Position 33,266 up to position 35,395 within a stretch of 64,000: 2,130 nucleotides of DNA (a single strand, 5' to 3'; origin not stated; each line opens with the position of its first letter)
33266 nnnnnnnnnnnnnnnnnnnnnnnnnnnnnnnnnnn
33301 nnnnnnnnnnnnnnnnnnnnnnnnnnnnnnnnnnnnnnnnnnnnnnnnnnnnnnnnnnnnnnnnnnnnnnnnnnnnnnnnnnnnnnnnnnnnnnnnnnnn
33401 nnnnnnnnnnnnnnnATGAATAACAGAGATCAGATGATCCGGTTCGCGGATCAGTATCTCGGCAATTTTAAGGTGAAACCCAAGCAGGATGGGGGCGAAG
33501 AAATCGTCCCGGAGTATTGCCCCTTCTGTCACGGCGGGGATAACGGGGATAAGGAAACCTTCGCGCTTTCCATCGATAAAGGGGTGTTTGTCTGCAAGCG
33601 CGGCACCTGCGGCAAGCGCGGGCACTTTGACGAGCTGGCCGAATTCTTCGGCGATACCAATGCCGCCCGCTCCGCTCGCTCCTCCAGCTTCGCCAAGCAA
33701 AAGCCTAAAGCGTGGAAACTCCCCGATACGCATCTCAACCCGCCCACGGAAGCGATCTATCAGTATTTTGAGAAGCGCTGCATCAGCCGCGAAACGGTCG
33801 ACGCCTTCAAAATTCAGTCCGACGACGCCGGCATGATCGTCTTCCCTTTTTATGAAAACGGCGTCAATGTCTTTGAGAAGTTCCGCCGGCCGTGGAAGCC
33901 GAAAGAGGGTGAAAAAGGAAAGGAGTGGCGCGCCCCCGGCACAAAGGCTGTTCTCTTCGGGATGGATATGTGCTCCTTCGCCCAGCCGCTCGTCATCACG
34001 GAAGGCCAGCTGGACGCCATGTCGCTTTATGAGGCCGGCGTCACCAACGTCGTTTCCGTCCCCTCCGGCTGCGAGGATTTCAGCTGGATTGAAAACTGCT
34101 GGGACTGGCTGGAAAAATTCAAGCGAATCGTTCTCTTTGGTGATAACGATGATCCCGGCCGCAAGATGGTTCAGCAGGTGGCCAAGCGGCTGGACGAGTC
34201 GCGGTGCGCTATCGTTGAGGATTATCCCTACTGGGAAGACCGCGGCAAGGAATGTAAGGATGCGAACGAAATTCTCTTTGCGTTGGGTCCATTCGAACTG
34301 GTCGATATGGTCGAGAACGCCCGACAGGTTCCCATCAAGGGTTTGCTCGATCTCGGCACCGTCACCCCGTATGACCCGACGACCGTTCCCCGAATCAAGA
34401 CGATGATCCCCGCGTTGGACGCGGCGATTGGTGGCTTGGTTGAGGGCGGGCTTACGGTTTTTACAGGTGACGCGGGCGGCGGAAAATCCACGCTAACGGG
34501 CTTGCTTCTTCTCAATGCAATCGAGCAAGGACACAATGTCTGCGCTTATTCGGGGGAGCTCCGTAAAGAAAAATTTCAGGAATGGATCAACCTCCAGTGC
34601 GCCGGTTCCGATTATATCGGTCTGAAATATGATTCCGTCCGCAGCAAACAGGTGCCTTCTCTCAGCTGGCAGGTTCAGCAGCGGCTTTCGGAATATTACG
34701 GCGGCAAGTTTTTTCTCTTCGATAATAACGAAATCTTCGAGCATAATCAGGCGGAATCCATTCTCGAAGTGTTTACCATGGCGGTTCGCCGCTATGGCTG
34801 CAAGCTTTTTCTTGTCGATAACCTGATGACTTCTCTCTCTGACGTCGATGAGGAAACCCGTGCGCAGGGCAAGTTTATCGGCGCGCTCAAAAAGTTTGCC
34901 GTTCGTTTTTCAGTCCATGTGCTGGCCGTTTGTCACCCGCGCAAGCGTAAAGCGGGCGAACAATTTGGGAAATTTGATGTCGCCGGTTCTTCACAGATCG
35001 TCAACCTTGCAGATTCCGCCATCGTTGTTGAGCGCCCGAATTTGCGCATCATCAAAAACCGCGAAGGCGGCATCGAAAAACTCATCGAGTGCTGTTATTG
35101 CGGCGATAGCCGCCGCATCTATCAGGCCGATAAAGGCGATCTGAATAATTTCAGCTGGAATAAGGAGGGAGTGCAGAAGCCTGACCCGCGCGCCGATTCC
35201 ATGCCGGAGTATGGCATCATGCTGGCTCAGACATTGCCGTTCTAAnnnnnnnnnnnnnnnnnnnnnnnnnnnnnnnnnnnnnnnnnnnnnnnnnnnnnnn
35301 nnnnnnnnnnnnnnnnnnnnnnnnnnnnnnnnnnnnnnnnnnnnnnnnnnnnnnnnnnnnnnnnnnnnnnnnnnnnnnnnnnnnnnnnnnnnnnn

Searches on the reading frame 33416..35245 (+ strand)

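Call 39: search_protein_families(library=pfam, proteins=[window:33416-35245:+], max_evalue=0.01)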
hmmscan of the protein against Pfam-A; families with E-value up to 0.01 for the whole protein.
window:33416-35245:+ (609 aa): 7 families
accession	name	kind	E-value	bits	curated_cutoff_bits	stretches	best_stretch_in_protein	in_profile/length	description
PF13155.12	Toprim_2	-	8e-12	45.8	22.1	1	193-287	1-88/88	Toprim-like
PF13481.12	AAA_25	-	1.4e-10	41.6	27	1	321-512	9-194/195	AAA domain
PF13662.12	Toprim_4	-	5.9e-07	30.1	25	1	192-262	3-77/85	Toprim domain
PF06745.19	ATPase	-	3.6e-06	27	26.6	1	327-482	1-139/231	KaiC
PF03796.21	DnaB_C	-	3.2e-05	23.9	27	1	327-544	2-217/255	DnaB-like helicase C terminal domain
PF13362.12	Toprim_3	-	0.00047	21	27.2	1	192-289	2-91/95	Toprim domain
PF20720.3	nSTAND3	-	0.0091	16.1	27.2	0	332-378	5-51/155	Novel STAND NTPase 3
